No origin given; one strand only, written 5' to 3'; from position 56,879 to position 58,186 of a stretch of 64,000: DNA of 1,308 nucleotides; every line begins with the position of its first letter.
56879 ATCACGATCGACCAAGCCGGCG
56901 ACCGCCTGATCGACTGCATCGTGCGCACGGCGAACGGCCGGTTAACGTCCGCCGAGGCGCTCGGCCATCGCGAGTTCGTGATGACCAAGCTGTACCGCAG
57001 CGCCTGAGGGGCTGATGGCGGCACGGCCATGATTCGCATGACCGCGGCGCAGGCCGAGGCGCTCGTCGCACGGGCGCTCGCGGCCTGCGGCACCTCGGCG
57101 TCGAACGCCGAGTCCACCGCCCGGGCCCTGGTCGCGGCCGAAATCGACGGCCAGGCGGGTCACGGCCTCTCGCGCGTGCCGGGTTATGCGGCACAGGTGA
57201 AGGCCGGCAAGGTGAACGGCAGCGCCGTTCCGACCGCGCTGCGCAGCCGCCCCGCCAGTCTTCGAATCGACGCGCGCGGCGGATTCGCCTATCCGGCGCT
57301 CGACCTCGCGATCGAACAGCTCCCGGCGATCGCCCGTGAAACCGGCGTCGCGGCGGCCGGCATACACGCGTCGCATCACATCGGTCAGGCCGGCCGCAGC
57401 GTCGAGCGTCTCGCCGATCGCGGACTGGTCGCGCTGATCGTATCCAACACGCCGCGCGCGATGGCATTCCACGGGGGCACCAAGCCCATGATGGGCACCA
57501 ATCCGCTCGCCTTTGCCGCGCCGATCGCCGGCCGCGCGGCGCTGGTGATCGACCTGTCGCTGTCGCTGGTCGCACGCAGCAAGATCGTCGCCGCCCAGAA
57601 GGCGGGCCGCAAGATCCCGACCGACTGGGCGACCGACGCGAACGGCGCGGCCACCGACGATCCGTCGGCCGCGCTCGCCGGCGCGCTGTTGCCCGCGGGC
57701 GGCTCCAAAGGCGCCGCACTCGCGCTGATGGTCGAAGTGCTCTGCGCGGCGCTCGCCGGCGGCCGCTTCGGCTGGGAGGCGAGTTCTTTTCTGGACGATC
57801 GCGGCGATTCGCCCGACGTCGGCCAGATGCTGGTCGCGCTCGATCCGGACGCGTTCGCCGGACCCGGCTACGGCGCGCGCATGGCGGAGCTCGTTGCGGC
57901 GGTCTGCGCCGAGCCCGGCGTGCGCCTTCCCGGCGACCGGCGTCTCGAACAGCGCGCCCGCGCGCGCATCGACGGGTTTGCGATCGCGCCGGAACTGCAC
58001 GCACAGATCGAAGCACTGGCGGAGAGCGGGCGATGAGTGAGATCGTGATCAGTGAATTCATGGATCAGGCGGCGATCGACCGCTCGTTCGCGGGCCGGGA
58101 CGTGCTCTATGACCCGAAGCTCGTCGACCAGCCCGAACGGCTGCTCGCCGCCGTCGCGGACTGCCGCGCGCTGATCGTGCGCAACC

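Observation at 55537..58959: SuyAB-like split lyase with two stereo-complementary-looking 2-hydroxyacid dehydrogenases forms a four-gene desulfonation operon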

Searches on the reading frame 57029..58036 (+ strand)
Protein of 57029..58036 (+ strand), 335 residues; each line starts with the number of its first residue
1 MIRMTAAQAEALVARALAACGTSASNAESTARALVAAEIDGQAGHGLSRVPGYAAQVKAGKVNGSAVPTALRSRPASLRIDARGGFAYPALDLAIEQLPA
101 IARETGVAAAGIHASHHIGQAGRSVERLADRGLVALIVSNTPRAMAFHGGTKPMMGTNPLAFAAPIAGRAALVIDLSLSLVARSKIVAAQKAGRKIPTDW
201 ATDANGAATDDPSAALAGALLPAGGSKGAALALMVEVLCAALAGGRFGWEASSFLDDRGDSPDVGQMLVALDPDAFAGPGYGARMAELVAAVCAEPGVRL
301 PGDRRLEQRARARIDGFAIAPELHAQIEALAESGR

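Call 3: search_protein_families(library=pfam, proteins=[window:57029-58036:+])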
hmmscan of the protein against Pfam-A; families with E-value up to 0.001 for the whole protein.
window:57029-58036:+ (335 aa): 1 family
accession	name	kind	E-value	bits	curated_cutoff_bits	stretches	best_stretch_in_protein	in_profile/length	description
PF02615.19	Ldh_2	-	6.6e-93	311.9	38.8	1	5-327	2-332/333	Malate/L-lactate dehydrogenase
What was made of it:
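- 57029..58036 (+): comC-like Ldh_2 dehydrogenase, 335 aa: proposed (R)-sulfolactate dehydrogenase / sulfopyruvate reductase. PF02615 (call 3).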

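Call 4: search_protein_families(library=ncbifam, proteins=[window:57029-58036:+])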
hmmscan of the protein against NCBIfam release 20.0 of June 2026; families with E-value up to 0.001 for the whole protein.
window:57029-58036:+ (335 aa): 5 families
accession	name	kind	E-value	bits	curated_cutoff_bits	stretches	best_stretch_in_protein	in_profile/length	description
NF040650.1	sulfolac_dhydr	equivalog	9e-56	189.5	500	1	4-332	3-331/339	L-sulfolactate dehydrogenase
NF011599.0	PRK15025.1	equivalog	2.4e-47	161.8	356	1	6-324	5-328/349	ureidoglycolate dehydrogenase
TIGR03175.1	AllD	equivalog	8.8e-45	153.3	496.2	1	3-278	2-275/349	ureidoglycolate dehydrogenase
NF007504.0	PRK10098.1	equivalog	1.1e-40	139.5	336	1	3-331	6-341/360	malate/lactate/ureidoglycolate dehydrogenase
NF009750.0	PRK13260.1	equivalog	6.3e-32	111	316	1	7-330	6-332/332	3-dehydro-L-gulonate 2-dehydrogenase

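Call 12: search_solved_structures(query=window:57029-58036:+, max_evalue=1e-20)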
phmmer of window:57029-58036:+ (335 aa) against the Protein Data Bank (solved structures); distinct sequences matched with E-value up to 1e-20: 12.
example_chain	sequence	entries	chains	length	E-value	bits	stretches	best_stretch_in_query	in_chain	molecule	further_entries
1wtj_A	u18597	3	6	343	1.7e-62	215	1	11-322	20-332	ureidoglycolate dehydrogenase | delta1-piperideine-2-carboxylate reductase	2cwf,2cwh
1vbi_A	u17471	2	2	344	1.3e-49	172.6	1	7-332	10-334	Type 2 malate/lactate dehydrogenase | malate/L-lactate dehydrogenase family protein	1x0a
3uoe_A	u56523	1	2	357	4.9e-39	137.9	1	1-330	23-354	Dehydrogenase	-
4h8a_A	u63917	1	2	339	3.8e-38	134.9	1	10-325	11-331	Ureidoglycolate dehydrogenase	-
4fjs_A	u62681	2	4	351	3.9e-38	134.9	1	10-325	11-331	Ureidoglycolate dehydrogenase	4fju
1xrh_A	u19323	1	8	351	4.3e-38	134.8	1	11-325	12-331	Ureidoglycolate Dehydrogenase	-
2x06_A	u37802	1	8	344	8.1e-38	133.9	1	11-330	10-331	L-SULFOLACTATE DEHYDROGENASE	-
1z2i_A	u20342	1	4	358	6.7e-27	98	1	15-332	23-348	malate dehydrogenase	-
1v9n_A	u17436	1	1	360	6.7e-26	94.7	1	8-248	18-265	Malate dehydrogenase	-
2g8y_A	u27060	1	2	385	3.8e-25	92.3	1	13-312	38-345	Malate/L-lactate dehydrogenases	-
1s20_A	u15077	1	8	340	6e-24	88.3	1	3-332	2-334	Hypothetical oxidoreductase yiaK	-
1nxu_A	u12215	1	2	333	1.1e-23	87.5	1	3-331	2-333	Hypothetical oxidoreductase yiaK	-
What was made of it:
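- Its best solved relative is a piperideine-2-carboxylate reductase, at 215 bits against 134 for archaeal ComC (call 12). The Ldh_2 protein is closer to a solved imine reductase than to archaeal ComC (call 12) and fails the NCBIfam sulfolactate dehydrogenase cut-off (call 4).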

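Call 73: find_homologous_proteins(query=window:57029-58036:+, max_evalue=1e-20)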
Query window:57029-58036:+ (335 aa): 4907 proteins with E <= 1e-20 among 8000 candidates; the best 120 are listed.
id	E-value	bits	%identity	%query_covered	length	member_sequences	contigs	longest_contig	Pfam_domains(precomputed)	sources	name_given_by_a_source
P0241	1.6e-196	670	97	100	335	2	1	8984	PF02615.20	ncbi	-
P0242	1.5e-179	614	90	99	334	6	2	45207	PF02615.20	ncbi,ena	-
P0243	6.1e-151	520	77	99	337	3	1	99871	PF02615.20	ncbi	-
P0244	3.9e-150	518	76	100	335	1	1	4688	PF02615.20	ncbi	-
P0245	9.5e-149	513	75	100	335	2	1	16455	PF02615.20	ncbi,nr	ncbi:MAG: Ldh family oxidoreductase [Gammaproteobacteria bacterium]|nr:Ldh family oxidoreductase [Ga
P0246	4.6e-147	508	75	100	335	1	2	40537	PF02615.20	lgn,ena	-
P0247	8.3e-147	507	75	89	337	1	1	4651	PF02615.20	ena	-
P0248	3.9e-146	504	73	99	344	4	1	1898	PF02615.20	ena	-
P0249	5.0e-145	501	73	99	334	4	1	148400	PF02615.20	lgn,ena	-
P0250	5.2e-145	501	72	100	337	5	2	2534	PF02615.20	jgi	jgi:(2R)-3-sulfolactate dehydrogenase (NADP+)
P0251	4.9e-143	494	73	99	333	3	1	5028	PF02615.20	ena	-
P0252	1.7e-142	493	72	100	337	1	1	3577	PF02615.20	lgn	-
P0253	2.3e-142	492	71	99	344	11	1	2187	PF02615.20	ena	-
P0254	2.6e-142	492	72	99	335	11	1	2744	PF02615.20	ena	-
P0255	4.2e-142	491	71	100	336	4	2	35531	PF02615.20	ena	-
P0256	6.8e-142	491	74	93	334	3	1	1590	PF02615.20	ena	-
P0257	1.5e-141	489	74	89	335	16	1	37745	PF02615.20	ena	-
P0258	1.6e-141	489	71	99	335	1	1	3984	PF02615.20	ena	-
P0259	2.5e-141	489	71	99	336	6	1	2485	PF02615.20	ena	-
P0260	2.6e-141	489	71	99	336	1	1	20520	PF02615.20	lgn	-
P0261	3.0e-141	488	71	99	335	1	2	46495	PF02615.20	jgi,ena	jgi:(2R)-3-sulfolactate dehydrogenase (NADP+)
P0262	6.5e-141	487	72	99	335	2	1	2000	PF02615.20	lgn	-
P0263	9.8e-141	487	71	99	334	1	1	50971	PF02615.20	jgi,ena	-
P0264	1.2e-140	486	72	100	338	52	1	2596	PF02615.20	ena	-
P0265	1.3e-140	486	71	94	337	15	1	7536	PF02615.20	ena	-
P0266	2.9e-140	485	74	98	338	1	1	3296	PF02615.20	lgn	-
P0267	3.2e-140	485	71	99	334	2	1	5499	PF02615.20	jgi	jgi:(2R)-3-sulfolactate dehydrogenase (NADP+)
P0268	3.5e-140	485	72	98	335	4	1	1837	PF02615.20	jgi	-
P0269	3.9e-140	485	72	94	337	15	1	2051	PF02615.20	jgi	jgi:(2R)-3-sulfolactate dehydrogenase (NADP+)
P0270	4.2e-140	485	70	99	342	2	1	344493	PF02615.20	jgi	jgi:(2R)-3-sulfolactate dehydrogenase (NADP+)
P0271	4.7e-140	484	70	100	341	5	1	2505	PF02615.20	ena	-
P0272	8.7e-140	484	71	99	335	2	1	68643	PF02615.20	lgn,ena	-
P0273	1.3e-139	483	71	100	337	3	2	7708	PF02615.20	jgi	jgi:(2R)-3-sulfolactate dehydrogenase (NADP+)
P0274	2.3e-139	482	71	99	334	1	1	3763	PF02615.20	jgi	jgi:(2R)-3-sulfolactate dehydrogenase (NADP+)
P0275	2.7e-139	482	70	100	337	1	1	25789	PF02615.20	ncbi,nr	ncbi:MAG: sulfolactate dehydrogenase [Gammaproteobacteria bacterium]|nr:sulfolactate dehydrogenase [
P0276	5.6e-139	481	72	98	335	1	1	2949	PF02615.20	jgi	jgi:(2R)-3-sulfolactate dehydrogenase (NADP+)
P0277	5.8e-139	481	69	100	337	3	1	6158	PF02615.20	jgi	-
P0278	6.4e-139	481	69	99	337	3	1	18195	PF02615.20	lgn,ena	-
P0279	7.7e-139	481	69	99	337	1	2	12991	PF02615.20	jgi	jgi:(2R)-3-sulfolactate dehydrogenase (NADP+)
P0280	8.3e-139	480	70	99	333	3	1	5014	PF02615.20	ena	-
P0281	1.2e-138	480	71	99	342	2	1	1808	PF02615.20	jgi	jgi:(2R)-3-sulfolactate dehydrogenase (NADP+)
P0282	1.2e-138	480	69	100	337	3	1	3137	PF02615.20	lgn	-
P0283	1.4e-138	480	70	99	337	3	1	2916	PF02615.20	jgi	jgi:(2R)-3-sulfolactate dehydrogenase (NADP+)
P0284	2.2e-138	479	70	98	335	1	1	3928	PF02615.20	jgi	jgi:(2R)-3-sulfolactate dehydrogenase (NADP+)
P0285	6.3e-138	478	71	100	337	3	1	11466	PF02615.20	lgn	-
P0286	1.0e-137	477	70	100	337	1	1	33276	PF02615.20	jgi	jgi:(2R)-3-sulfolactate dehydrogenase (NADP+)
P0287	1.1e-137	477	74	99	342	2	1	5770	PF02615.20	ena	-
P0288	1.9e-137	476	69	100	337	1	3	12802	PF02615.20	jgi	jgi:(2R)-3-sulfolactate dehydrogenase (NADP+)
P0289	2.0e-137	476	69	99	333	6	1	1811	PF02615.20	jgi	jgi:(2R)-3-sulfolactate dehydrogenase (NADP+)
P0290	2.1e-137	476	71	100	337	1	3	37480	PF02615.20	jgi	jgi:(2R)-3-sulfolactate dehydrogenase (NADP+)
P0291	2.3e-137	476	72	99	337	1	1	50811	PF02615.20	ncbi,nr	ncbi:MAG: Ldh family oxidoreductase [Caulobacteraceae bacterium]|nr:Ldh family oxidoreductase [Caulo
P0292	2.8e-137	475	69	99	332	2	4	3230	PF02615.20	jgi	jgi:(2R)-3-sulfolactate dehydrogenase (NADP+)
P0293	2.8e-137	475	70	99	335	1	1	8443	PF02615.20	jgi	jgi:(2R)-3-sulfolactate dehydrogenase (NADP+)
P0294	4.1e-137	475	69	100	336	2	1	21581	PF02615.20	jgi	jgi:(2R)-3-sulfolactate dehydrogenase (NADP+)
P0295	7.3e-137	474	73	89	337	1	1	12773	PF02615.20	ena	-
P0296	7.4e-137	474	70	97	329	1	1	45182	PF02615.20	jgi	jgi:(2R)-3-sulfolactate dehydrogenase (NADP+)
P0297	1.6e-136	473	69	100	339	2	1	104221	PF02615.20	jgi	jgi:(2R)-3-sulfolactate dehydrogenase (NADP+)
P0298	3.1e-136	472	73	99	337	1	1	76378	PF02615.20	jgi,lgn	jgi:(2R)-3-sulfolactate dehydrogenase (NADP+)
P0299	5.0e-136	471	75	92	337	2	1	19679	PF02615.20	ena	-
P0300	6.8e-136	471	68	100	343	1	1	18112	PF02615.20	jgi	jgi:(2R)-3-sulfolactate dehydrogenase (NADP+)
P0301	7.9e-136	471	70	100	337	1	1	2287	PF02615.20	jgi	jgi:(2R)-3-sulfolactate dehydrogenase (NADP+)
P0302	9.3e-136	470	72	98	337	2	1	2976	PF02615.20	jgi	-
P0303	1.0e-135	470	70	98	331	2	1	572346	PF02615.20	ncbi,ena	-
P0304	1.1e-135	470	70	100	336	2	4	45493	PF02615.20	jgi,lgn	jgi:(2R)-3-sulfolactate dehydrogenase (NADP+)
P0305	1.6e-135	470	69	98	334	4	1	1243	PF02615.20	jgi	jgi:(2R)-3-sulfolactate dehydrogenase (NADP+)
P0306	2.2e-135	469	72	92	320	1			PF02615.20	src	-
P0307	2.4e-135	469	68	100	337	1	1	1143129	PF02615.20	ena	-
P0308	3.1e-135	469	71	99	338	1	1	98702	PF02615.20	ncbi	-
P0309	3.3e-135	469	70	100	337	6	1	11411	PF02615.20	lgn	-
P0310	3.3e-135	469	69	94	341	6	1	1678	PF02615.20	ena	-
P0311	3.4e-135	469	68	100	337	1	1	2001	PF02615.20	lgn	-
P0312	3.5e-135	468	70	97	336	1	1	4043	PF02615.20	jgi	jgi:(2R)-3-sulfolactate dehydrogenase (NADP+)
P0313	5.3e-135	468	71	98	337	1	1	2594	PF02615.20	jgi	jgi:(2R)-3-sulfolactate dehydrogenase (NADP+)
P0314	5.7e-135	468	71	98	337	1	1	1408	PF02615.20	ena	-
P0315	5.8e-135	468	73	87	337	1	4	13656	PF02615.20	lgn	-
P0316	7.0e-135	468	68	99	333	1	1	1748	PF02615.20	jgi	jgi:(2R)-3-sulfolactate dehydrogenase (NADP+)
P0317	7.5e-135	467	67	94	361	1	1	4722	PF02615.20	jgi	jgi:(2R)-3-sulfolactate dehydrogenase (NADP+)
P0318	8.1e-135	467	69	98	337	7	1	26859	PF02615.20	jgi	jgi:(2R)-3-sulfolactate dehydrogenase (NADP+)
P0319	1.0e-134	467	71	99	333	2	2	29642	PF02615.20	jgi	jgi:(2R)-3-sulfolactate dehydrogenase (NADP+)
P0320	1.2e-134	467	70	99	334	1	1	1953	PF02615.20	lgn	-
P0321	1.2e-134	467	69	99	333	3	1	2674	PF02615.20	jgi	jgi:(2R)-3-sulfolactate dehydrogenase (NADP+)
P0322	1.2e-134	467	71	96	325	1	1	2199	PF02615.20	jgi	-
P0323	3.3e-134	465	70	98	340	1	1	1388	PF02615.20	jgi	jgi:(2R)-3-sulfolactate dehydrogenase (NADP+)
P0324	3.8e-134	465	69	100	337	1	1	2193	PF02615.20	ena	-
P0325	6.8e-134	464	71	97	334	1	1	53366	PF02615.20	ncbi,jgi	ncbi:MAG TPA: Ldh family oxidoreductase [Steroidobacteraceae bacterium]|jgi:(2R)-3-sulfolactate dehy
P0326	1.3e-133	463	69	100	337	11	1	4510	PF02615.20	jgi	jgi:(2R)-3-sulfolactate dehydrogenase (NADP+)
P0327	1.4e-133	463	69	96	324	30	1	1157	PF02615.20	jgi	jgi:(2R)-3-sulfolactate dehydrogenase (NADP+)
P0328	1.4e-133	463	70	99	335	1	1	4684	PF02615.20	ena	-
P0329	1.7e-133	463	69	98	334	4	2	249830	PF02615.20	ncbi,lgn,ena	-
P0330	2.6e-133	462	70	88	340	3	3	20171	PF02615.20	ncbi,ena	-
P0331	3.0e-133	462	69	88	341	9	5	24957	PF02615.20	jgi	-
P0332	3.1e-133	462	69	98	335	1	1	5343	PF02615.20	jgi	jgi:(2R)-3-sulfolactate dehydrogenase (NADP+)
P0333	3.6e-133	462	67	100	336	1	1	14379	PF02615.20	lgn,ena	-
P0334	6.5e-133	461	68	88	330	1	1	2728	PF02615.20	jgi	jgi:(2R)-3-sulfolactate dehydrogenase (NADP+)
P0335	8.3e-133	461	68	98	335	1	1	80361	PF02615.20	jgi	jgi:(2R)-3-sulfolactate dehydrogenase (NADP+)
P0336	1.0e-132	460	68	98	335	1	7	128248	PF02615.20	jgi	jgi:(2R)-3-sulfolactate dehydrogenase (NADP+)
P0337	1.1e-132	460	69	100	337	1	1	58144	PF02615.20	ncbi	-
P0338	1.4e-132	460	68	98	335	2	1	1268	PF02615.20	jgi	jgi:(2R)-3-sulfolactate dehydrogenase (NADP+)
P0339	1.6e-132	460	69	98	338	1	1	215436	PF02615.20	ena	-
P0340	2.5e-132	459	70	87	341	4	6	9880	PF02615.20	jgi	-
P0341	3.4e-132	459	68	100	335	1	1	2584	PF02615.20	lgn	-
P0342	4.8e-132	458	70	98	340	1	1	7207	PF02615.20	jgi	jgi:(2R)-3-sulfolactate dehydrogenase (NADP+)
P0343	1.7e-131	456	69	99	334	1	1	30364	PF02615.20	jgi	jgi:(2R)-3-sulfolactate dehydrogenase (NADP+)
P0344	2.3e-131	456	69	88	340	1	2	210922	PF02615.20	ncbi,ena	-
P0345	2.4e-131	456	69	98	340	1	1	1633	PF02615.20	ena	-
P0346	2.5e-131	456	71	94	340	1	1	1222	PF02615.20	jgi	jgi:(2R)-3-sulfolactate dehydrogenase (NADP+)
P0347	2.9e-131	456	69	98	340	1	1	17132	PF02615.20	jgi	-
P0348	3.6e-131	455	70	94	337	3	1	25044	PF02615.20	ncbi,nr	ncbi:MAG TPA: Ldh family oxidoreductase [Caulobacteraceae bacterium]|nr:Ldh family oxidoreductase [C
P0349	4.5e-131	455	66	98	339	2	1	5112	PF02615.20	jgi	jgi:(2R)-3-sulfolactate dehydrogenase (NADP+)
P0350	7.8e-131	454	68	98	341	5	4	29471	PF02615.20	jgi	-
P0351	1.5e-130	453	68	98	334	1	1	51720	PF02615.20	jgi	jgi:(2R)-3-sulfolactate dehydrogenase (NADP+)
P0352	1.9e-130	453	68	100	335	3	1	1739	PF02615.20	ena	-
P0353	4.5e-130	452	68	98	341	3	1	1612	PF02615.20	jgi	-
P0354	4.8e-130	452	67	96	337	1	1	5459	PF02615.20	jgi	jgi:(2R)-3-sulfolactate dehydrogenase (NADP+)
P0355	7.5e-130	451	67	99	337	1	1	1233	PF02615.20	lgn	-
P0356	1.2e-129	450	67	100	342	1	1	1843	PF02615.20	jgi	jgi:(2R)-3-sulfolactate dehydrogenase (NADP+)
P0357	1.5e-129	450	68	100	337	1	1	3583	PF02615.20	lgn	-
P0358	1.7e-129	450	66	100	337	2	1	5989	PF02615.20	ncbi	-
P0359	2.6e-129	449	68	96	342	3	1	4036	PF02615.20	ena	-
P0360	5.4e-129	448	68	96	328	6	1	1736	PF02615.20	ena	-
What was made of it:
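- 57029..58036 (+): Homologues at 66-77 % identity are named (2R)-3-sulfolactate dehydrogenase by JGI (call 73).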
